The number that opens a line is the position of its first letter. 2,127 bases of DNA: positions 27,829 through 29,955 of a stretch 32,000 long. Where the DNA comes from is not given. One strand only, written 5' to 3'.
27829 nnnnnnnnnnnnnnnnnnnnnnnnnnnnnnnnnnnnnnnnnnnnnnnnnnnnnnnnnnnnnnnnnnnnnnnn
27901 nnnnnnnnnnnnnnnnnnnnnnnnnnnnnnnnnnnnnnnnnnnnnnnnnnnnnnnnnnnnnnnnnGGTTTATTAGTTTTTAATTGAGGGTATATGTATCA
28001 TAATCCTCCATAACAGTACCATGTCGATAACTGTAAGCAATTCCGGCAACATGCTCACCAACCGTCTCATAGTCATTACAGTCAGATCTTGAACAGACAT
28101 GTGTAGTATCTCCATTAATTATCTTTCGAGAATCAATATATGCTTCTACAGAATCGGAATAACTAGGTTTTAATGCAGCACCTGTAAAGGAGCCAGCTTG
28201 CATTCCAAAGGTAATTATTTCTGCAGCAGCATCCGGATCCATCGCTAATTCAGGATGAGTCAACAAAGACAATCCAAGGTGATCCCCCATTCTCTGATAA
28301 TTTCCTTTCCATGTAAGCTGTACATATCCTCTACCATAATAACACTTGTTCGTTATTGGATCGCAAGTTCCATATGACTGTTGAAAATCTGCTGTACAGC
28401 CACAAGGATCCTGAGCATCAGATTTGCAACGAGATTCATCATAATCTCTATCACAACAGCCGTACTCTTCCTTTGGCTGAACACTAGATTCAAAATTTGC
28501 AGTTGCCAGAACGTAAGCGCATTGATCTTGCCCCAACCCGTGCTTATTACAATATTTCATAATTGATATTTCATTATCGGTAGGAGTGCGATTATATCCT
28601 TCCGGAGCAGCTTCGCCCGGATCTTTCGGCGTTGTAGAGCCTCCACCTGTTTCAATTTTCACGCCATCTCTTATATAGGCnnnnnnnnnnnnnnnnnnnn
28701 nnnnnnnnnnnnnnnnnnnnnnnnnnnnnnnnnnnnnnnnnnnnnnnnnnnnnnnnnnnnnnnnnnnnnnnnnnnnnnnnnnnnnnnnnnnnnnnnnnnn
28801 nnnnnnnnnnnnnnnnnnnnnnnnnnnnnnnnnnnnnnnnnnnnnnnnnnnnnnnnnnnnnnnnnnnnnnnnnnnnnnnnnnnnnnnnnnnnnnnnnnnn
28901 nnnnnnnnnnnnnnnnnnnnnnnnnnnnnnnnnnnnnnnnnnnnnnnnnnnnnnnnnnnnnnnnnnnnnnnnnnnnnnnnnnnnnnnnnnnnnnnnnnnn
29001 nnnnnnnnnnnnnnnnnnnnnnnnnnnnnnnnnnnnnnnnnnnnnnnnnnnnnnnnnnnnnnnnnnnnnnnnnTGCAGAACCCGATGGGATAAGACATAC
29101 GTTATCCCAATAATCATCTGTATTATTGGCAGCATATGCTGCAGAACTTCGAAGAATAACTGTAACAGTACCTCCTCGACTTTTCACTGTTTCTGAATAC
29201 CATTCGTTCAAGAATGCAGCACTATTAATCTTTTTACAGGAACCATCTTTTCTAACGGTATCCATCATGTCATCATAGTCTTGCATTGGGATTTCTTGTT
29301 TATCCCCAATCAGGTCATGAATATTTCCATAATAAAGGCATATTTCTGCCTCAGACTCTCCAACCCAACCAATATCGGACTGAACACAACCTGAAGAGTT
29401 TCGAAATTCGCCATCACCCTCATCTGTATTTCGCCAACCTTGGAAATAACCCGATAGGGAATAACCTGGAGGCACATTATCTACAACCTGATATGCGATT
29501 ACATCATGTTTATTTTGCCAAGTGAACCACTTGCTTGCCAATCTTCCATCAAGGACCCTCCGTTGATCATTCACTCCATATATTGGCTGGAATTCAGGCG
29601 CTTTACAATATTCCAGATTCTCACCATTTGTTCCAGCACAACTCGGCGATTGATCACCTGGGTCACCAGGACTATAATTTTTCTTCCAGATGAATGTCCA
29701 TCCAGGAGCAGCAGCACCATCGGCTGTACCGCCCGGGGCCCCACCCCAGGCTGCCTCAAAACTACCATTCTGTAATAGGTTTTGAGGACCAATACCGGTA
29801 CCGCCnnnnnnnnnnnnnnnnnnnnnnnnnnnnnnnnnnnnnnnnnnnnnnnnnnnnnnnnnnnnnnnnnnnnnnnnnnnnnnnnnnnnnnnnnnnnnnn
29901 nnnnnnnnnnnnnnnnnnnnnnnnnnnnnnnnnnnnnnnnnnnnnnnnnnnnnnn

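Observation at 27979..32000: Giant secreted glycosidase combining a clan-A-like catalytic module, a CBM-like module and a plant-type (Cys-rich, loop-containing) GH19 domain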

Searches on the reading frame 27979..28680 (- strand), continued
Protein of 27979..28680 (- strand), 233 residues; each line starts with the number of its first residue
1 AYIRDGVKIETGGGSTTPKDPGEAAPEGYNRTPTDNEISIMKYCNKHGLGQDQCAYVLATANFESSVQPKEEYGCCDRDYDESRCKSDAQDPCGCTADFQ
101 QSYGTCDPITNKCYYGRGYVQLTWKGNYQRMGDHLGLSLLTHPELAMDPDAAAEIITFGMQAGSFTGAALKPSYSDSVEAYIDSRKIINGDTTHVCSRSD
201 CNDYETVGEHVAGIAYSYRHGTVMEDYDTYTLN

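Call 91: search_dna_similar(query=window:27979-28590:-, collection=phages, mode=protein, max_rows=25, max_evalue=0.00001)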
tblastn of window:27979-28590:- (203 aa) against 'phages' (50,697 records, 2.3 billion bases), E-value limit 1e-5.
Records with a match: 316; places in all: 316; records where one place covers at least 80% of the query: 3.
Best place of each record, by identity: <60% 316.
By first word of the organism name: Acinetobacter 226; Rhizobium 33; Ruegeria 10; Sinorhizobium 9; Maribacter 8; Pseudomonas 8; Escherichia 2; Vibrio 2; Paracoccus 2; Shewanella 2; and 12 more.
By host as written in the record: Acinetobacter baumannii 91; - 30; Ruegeria pomeroyi DSS-3 10; Sinorhizobium meliloti 9; Maribacter forsetii DSM18668 8; Acinetobacter pittii 8; Acinetobacter baumannii 1137 6; Acinetobacter baumannii 28 5; and 114 more.
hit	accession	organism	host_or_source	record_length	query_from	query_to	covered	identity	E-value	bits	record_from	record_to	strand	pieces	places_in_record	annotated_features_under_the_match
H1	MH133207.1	Acinetobacter phage vB_AbaM_B9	Acinetobacter baumannii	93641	1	160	79%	37.2%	3e-21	96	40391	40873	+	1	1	endolysin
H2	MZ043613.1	Acinetobacter phage TaPaz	Acinetobacter baumannii NIPH601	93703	1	160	79%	36.8%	3e-21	96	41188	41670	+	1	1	endolysin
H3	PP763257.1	Acinetobacter phage Ab5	Acinetobacter baumannii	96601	1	160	79%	36.8%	6e-21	95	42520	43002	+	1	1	endolysin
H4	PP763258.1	Acinetobacter phage Ab7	Acinetobacter baumannii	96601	1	160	79%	36.8%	6e-21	95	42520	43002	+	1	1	endolysin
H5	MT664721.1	Escherichia phage vB_EcoM_APEC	Escherichia coli APEC O78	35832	9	160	75%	38.4%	5e-21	96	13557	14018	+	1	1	endolysin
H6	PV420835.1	Acinetobacter phage phiAB441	Acinetobacter baumannii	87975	1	159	78%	36.4%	1e-20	94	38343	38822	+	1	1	endolysin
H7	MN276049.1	Acinetobacter phage BS46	Acinetobacter baumannii AC54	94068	9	160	75%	37.4%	3e-21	96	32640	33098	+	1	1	endolysin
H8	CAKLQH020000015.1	Acinetobacter phage MD-2021a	not known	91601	9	160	75%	37.4%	1e-20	94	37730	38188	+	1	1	Predicted chitinase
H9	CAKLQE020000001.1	Acinetobacter phage MD-2021a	not known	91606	9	160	75%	37.4%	1e-20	94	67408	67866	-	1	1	Predicted chitinase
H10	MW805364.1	Octadecabacter Antarctic DB virus 2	Octadecabacter sp. strain IceBac 430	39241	10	160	74%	37.7%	1e-18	89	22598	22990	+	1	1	glycosyl hydrolase/lysozyme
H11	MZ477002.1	Acinetobacter phage Phab24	Acinetobacter baumannii XH198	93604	9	160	75%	36.8%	5e-20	93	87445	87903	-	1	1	endolysin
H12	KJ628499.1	Acinetobacter phage vB_AbaM_phiAbaA1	Acinetobacter baumannii Acb8/09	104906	10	160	74%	36.5%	4e-17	84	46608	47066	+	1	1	EF hand domain protein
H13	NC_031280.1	Acinetobacter phage vB_AbaM_phiAbaA1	Acinetobacter baumannii Acb8/09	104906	10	160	74%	36.5%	4e-17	84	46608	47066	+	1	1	EF hand domain protein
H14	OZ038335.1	Acinetobacter phage vB_AbaM_KissB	-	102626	10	160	74%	36.5%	4e-17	84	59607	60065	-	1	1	endolysin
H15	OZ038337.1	Acinetobacter phage vB_AbaM_Rocket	-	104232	10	160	74%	36.5%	4e-17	84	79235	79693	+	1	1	endolysin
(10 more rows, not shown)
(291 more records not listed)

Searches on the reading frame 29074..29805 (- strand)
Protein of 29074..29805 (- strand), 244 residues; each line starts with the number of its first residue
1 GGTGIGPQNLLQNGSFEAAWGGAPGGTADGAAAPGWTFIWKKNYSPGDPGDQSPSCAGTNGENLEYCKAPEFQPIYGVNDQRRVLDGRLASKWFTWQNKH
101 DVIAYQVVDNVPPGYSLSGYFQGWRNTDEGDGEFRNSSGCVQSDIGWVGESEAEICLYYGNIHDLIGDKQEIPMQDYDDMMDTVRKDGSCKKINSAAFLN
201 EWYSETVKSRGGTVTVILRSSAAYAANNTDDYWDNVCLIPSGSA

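Call 67: predict_structure(alignment_id=A6)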
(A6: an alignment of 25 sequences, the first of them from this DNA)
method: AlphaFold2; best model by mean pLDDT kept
length: 244 residues; sequences in the alignment: 25
mean_pLDDT: 84.2   pTM: 0.85
mean pLDDT of the five models: 84.2, 84.1, 83.9, 83.3, 81.2
residues with pLDDT >= 90: 145; 70-90: 53; 50-70: 26; < 50: 20
segments of 3 or more residues with pLDDT < 50: 1-6, 128-134, 140-146
pLDDT, mean of each block of 10 residues (from residue 1): 57 94 82 94 75 66 79 93 94 91 97 95 71 49 53 96 94 94 98 83 94 97 84 96 74
secondary structure, 60 per line:
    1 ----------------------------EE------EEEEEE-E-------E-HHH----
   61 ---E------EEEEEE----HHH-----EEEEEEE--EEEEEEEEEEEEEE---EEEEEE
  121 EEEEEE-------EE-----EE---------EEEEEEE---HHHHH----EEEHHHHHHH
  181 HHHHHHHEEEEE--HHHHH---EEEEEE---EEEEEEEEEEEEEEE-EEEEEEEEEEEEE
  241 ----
elements in order: E37-42 E71-76 E89-95 E98-111 E115-126 E152-158 H162-166 E171-173 H174-187 E188-192 H195-199 E203-208 E212-226 E228-240
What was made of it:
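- On CBM4/CBM9 (Pfam PF02018): AF2 pLDDT is 84 (call 67).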

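Call 71: fold_search(model_id=the predicted structure, library=pdb)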
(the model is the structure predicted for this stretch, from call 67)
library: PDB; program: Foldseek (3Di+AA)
matches with E <= 10: 1473; with E <= 0.001: 26
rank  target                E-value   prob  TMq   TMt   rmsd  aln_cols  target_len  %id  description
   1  2xom_A                1.2e-06  1.00  0.46  0.74   5.4       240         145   10  Atomic resolution structure of TmCBM61 in complex with beta-1,4- galactotriose (released 2010-09-08)
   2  2xon_L                2.7e-06  1.00  0.47  0.75   4.9       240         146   11  Structure of TmCBM61 in complex with beta-1,4-galactotriose at 1.4 A resolution (released 2010-09-08)
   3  4d0q                  3.6e-06  1.00  0.45  0.64   6.0       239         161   11  Hyaluronan Binding Module of the Streptococcal Pneumoniae Hyaluronate Lyase (released 2014-08-06)
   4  5x7o_A                1.2e-05  1.00  0.44  0.10   5.7       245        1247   13  Crystal structure of Paenibacillus sp. 598K alpha-1,6-glucosyltransferase (released 2017-07-26)
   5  2y64_A                7.6e-05  1.00  0.46  0.63   4.9       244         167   13  Xylopentaose binding mutated (X-2 L110F) CBM4-2 Carbohydrate Binding Module from a Thermostable Rhodothermus marinus X (released 2012-03-07)
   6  2y6j                  7.6e-05  1.00  0.43  0.59   8.0       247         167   12  X-2 engineered mutated CBM4-2 Carbohydrate Binding Module from a Thermostable Rhodothermus marinus Xylanase (released 2012-03-07)
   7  2y6k_A                8.6e-05  1.00  0.41  0.58   8.9       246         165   12  Xylotetraose bound to X-2 engineered mutated CBM4-2 Carbohydrate Binding Module from a Thermostable Rhodothermus marin (released 2012-03-07)
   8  3wso_A                1.3e-04  1.00  0.43  0.42   5.2       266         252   11  Crystal structure of the Skp1-FBG3 complex (released 2015-03-25)
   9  3see                  1.7e-04  0.99  0.33  0.37  15.0       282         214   11  Crystal structure of a putative sugar binding protein (BT_4411) from Bacteroides thetaiotaomicron VPI-5482 at 1.25 A res (released 2011-08-03)
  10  9cyn_B                2.6e-04  1.00  0.35  0.39   7.7       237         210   12  Flagellar filament sheath protein FlaA1 (released 2026-03-18)
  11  9cyn_A                2.9e-04  1.00  0.36  0.40   7.3       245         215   12  Flagellar filament sheath protein FlaA1 (released 2026-03-18)
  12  7xyc_A                3.1e-04  1.00  0.35  0.17   6.4       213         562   12  CryoEM structure of Klebsiella phage Kp7 type II tail fiber gp52 in vitro (released 2023-06-07)
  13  6r31_A                4.2e-04  1.00  0.35  0.47   6.9       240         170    9  Family 11 Carbohydrate-Binding Module from Clostridium thermocellum in complex with beta-1,3-1,4-mixed-linked tetrasac (released 2020-02-05)
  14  5w6h_A                5.0e-04  1.00  0.44  0.17   4.5       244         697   11  Crystal structure of Bacteriophage CBA120 tailspike protein 4 enzymatically active domain (TSP4dN, orf213) (released 2018-10-24)
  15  2c26                  5.0e-04  1.00  0.36  0.36   4.9       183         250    7  Structural basis for the promiscuous specificity of the carbohydrate- binding modules from the beta-sandwich super famil (released 2005-10-18)
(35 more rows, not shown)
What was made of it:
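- On CBM4/CBM9 (Pfam PF02018): Foldseek finds CBM61, CBM70, CBM4-2, CBM11 and CBM16 (call 71).
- Closest known: CBM61, CBM4 and CBM70 jelly-roll carbohydrate-binding modules. Same: β-sandwich fold; TM 0.63-0.75 normalised to the CBM (call 71).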

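Call 88: search_solved_structures(query=A6, max_evalue=10, show_alignments=1)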
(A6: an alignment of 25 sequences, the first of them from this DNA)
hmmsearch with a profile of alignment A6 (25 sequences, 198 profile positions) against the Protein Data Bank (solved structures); distinct sequences matched with E-value up to 10: 3.
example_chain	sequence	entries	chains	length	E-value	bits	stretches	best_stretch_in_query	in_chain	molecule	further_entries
3k0w_A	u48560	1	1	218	0.038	16.8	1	65-147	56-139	Mucosa-associated lymphoid tissue lymphoma translocation protein 1, isoform 2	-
5e4r_A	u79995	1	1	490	1.5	11.5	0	65-93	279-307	Ketol-acid reductoisomerase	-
4q8k_A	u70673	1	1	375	3.7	10.3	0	86-106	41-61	Alginase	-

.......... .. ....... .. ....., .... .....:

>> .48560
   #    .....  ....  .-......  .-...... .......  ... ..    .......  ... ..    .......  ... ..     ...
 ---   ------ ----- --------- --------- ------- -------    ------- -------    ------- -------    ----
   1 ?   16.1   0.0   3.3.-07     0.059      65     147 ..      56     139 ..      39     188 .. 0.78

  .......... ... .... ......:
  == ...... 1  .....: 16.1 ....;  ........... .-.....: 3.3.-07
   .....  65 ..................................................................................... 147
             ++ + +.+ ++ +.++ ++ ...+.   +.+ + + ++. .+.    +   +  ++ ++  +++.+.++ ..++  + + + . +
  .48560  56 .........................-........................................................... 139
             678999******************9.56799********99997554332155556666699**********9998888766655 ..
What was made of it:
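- On CBM4/CBM9 (Pfam PF02018): The profile finds no CBM among PDB sequences (call 88).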
